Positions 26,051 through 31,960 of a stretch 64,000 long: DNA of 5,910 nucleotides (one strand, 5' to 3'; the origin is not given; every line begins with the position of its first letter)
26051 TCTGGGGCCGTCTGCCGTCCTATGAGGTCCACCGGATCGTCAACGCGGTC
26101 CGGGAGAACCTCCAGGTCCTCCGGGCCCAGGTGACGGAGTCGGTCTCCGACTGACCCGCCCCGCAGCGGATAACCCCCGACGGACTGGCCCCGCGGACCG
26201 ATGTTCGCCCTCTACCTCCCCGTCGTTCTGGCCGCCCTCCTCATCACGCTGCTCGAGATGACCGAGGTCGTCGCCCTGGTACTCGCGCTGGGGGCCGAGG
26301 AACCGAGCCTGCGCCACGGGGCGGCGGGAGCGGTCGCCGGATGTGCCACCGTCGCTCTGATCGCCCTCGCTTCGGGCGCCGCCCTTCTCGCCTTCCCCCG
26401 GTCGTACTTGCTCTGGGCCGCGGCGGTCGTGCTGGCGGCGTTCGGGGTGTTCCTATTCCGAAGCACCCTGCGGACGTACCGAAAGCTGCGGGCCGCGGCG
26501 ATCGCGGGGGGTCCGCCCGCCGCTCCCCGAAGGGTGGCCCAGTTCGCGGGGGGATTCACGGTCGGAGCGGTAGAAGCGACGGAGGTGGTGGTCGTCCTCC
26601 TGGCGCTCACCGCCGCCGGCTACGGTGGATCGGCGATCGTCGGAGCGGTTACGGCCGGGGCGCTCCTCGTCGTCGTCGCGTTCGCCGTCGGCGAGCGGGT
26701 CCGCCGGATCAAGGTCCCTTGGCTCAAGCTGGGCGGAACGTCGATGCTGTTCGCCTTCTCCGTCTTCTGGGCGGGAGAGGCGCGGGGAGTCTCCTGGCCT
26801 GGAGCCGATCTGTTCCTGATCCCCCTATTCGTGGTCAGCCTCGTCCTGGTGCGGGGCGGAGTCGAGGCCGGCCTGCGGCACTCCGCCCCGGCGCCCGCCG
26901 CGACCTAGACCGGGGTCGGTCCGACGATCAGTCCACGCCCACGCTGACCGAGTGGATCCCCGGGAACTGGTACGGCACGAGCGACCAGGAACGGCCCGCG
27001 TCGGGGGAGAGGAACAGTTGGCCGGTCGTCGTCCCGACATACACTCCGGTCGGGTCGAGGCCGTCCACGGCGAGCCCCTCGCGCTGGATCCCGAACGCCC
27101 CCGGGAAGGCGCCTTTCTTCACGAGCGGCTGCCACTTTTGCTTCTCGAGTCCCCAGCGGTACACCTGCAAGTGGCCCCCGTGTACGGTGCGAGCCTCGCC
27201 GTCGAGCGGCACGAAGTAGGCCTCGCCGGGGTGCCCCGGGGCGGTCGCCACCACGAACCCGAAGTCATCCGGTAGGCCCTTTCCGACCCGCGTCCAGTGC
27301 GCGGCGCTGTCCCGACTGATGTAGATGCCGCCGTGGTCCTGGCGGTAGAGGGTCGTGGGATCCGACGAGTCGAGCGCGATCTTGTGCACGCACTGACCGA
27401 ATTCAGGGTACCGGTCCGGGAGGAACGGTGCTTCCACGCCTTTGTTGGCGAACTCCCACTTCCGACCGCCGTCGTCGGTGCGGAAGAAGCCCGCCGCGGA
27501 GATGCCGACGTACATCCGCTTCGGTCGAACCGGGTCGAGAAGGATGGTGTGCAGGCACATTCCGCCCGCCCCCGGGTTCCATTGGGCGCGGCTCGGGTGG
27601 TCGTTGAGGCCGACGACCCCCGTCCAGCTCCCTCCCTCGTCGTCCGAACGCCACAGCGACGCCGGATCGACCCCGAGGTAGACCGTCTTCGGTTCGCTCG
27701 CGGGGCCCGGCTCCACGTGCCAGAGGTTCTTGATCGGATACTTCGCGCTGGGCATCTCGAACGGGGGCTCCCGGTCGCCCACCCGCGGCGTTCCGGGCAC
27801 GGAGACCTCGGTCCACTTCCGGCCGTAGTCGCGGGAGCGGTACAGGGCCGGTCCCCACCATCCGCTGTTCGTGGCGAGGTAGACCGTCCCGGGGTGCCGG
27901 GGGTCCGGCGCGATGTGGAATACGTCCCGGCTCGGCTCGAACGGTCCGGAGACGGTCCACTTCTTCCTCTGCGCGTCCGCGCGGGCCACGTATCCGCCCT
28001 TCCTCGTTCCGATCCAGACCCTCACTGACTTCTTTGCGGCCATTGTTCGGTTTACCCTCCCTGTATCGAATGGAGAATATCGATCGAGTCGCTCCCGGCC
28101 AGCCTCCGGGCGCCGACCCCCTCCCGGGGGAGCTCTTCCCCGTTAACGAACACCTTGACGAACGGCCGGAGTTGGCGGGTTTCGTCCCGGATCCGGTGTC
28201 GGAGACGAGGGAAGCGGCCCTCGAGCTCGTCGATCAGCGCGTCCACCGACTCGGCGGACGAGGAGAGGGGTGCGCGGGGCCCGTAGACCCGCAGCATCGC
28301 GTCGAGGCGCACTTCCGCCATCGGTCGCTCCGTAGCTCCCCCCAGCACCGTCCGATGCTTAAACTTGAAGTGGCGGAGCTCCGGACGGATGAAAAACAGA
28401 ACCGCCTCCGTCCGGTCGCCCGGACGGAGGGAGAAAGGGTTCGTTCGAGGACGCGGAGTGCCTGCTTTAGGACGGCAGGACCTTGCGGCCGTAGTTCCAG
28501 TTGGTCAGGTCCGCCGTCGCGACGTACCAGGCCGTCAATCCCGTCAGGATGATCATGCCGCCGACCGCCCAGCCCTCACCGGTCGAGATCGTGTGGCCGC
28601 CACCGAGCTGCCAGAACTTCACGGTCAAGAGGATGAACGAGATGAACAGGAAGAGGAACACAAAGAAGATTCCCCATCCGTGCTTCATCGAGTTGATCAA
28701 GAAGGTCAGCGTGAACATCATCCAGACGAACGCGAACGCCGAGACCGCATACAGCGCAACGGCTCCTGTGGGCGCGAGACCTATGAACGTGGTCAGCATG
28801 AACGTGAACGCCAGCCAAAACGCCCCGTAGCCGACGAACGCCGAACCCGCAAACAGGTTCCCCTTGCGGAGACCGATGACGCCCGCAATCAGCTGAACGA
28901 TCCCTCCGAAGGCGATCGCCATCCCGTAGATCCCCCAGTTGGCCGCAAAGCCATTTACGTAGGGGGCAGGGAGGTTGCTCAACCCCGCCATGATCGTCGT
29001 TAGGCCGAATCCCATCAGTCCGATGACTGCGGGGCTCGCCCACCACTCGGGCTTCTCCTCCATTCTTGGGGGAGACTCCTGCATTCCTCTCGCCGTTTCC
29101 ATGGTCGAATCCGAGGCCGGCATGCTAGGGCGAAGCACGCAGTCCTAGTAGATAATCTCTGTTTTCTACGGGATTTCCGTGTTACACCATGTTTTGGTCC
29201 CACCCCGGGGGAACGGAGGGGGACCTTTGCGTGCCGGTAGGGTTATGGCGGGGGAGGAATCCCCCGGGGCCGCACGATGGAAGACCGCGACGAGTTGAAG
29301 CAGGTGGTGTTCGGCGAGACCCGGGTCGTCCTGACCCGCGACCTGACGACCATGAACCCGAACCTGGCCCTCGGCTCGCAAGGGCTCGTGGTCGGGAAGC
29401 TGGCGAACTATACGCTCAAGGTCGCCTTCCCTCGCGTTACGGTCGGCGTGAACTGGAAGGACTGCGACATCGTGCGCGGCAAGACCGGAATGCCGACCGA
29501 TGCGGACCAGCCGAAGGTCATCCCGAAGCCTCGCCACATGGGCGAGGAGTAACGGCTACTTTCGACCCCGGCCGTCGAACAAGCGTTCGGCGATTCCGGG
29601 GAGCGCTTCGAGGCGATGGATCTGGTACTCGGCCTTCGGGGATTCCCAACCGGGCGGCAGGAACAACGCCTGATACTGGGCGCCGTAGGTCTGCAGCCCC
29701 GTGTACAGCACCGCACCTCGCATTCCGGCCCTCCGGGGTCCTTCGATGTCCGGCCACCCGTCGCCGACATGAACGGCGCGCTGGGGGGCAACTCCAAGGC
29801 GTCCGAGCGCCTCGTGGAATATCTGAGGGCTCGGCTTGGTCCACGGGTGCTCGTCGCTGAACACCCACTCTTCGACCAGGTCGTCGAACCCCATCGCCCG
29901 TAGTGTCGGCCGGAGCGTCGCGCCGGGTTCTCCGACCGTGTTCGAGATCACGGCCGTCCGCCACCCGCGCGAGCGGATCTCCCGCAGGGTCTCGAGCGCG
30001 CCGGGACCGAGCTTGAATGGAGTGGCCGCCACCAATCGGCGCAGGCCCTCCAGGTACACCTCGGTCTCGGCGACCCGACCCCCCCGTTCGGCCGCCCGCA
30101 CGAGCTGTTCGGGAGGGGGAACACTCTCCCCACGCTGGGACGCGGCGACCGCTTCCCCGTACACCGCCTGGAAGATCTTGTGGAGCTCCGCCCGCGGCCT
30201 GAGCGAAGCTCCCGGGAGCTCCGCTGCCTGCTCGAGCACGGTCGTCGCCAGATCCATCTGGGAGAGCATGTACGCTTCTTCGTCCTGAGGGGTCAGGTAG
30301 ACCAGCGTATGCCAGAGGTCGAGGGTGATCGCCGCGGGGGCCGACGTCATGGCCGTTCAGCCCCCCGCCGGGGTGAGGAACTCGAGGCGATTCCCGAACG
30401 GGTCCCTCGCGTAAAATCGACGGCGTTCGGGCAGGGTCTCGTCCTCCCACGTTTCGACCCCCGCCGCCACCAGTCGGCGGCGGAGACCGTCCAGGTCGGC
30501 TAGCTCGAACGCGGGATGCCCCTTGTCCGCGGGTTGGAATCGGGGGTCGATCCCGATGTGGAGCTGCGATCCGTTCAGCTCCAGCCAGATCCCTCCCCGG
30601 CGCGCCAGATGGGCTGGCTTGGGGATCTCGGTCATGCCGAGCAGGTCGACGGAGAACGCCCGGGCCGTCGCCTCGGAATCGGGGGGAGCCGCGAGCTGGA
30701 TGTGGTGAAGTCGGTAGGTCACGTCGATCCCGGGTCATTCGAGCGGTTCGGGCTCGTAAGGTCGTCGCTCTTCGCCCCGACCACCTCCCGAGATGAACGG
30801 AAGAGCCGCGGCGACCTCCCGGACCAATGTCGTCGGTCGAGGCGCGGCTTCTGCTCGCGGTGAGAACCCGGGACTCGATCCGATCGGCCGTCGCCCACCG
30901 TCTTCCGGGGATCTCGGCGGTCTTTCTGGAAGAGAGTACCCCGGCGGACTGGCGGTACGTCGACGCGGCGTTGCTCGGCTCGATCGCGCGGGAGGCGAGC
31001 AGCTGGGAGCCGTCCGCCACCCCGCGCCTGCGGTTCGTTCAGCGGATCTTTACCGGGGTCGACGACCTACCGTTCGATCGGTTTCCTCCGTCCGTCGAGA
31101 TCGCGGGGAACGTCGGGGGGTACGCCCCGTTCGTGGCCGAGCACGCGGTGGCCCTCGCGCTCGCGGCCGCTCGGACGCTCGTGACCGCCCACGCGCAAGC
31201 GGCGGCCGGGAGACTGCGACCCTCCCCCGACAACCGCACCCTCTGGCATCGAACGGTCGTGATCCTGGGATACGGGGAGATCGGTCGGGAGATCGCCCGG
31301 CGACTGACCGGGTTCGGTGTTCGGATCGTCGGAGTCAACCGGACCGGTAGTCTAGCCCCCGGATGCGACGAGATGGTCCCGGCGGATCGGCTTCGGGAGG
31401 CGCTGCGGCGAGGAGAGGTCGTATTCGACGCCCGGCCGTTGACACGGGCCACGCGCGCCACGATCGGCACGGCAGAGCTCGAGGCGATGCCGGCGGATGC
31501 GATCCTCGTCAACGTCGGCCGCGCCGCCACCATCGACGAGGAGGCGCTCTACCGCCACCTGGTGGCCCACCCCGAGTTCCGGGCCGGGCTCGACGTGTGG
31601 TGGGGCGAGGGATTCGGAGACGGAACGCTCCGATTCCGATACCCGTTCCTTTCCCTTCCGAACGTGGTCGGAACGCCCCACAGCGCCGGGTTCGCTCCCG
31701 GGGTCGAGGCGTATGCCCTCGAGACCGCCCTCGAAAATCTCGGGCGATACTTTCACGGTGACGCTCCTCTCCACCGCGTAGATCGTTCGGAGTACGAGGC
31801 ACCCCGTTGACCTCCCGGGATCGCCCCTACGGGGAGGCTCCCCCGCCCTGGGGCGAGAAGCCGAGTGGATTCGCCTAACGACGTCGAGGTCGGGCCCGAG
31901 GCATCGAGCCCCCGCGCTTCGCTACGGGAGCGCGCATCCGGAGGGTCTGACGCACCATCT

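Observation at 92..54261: One ~80-aa extracellular module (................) in over 30 copies on three unrelated head domains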

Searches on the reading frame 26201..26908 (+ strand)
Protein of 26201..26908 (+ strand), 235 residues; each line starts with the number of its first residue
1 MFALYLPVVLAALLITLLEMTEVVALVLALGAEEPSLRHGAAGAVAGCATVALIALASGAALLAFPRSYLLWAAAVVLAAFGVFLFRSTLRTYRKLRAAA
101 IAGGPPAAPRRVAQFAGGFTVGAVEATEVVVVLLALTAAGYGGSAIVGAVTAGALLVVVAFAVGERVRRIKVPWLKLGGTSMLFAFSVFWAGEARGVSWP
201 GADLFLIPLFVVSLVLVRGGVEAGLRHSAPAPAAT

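Call 31: search_protein_families(library=pfam, proteins=[window:26201-26908:+], max_evalue=0.001)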
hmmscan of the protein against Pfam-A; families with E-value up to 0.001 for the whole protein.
window:26201-26908:+ (235 aa): 1 family
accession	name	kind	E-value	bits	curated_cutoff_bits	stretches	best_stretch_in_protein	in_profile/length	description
PF16955.11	OFeT_1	-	1.2e-21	77.8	26.9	1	6-215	3-200/207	Ferrous iron uptake permease, iron-lead transporter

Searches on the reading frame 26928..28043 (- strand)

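Call 31: search_protein_families(library=pfam, proteins=[window:26928-28043:-], max_evalue=0.001)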
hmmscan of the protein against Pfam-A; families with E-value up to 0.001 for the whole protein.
window:26928-28043:- (371 aa): 2 families
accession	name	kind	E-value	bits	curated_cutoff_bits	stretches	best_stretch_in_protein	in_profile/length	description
PF15902.12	Sortilin-Vps10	-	2.9e-11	43.2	33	0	129-254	2-113/446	Sortilin, neurotensin receptor 3,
PF14870.12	PSII_BNR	-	0.00062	19.5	27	0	286-354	204-267/303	Photosynthesis system II assembly factor YCF48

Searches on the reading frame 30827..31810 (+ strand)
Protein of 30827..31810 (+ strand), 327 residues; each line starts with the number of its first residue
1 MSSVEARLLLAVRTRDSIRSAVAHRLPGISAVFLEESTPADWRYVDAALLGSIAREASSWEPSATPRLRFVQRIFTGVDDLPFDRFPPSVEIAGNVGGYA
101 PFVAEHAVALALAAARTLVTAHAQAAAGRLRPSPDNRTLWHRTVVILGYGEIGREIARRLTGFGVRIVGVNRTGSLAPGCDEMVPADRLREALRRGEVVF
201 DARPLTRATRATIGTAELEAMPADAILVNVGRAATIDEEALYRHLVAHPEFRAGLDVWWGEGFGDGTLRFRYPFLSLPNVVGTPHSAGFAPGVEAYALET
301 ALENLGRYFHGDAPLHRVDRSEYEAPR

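Call 77: search_protein_families(library=pfam, proteins=[window:30827-31810:+], max_evalue=0.001)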
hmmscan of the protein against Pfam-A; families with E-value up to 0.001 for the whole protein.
window:30827-31810:+ (327 aa): 3 families
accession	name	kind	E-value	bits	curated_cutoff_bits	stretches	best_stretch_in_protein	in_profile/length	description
PF02826.25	2-Hacid_dh_C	-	2.5e-37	128.4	25.1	1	108-287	1-178/178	D-isomer specific 2-hydroxyacid dehydrogenase, NAD binding domain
PF00670.27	AdoHcyase_NAD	-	6.1e-05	23.6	27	1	142-258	24-138/162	S-adenosyl-L-homocysteine hydrolase, NAD binding domain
PF07992.20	Pyr_redox_2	-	0.00074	19.5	26.1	1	119-237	127-242/291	Pyridine nucleotide-disulphide oxidoreductase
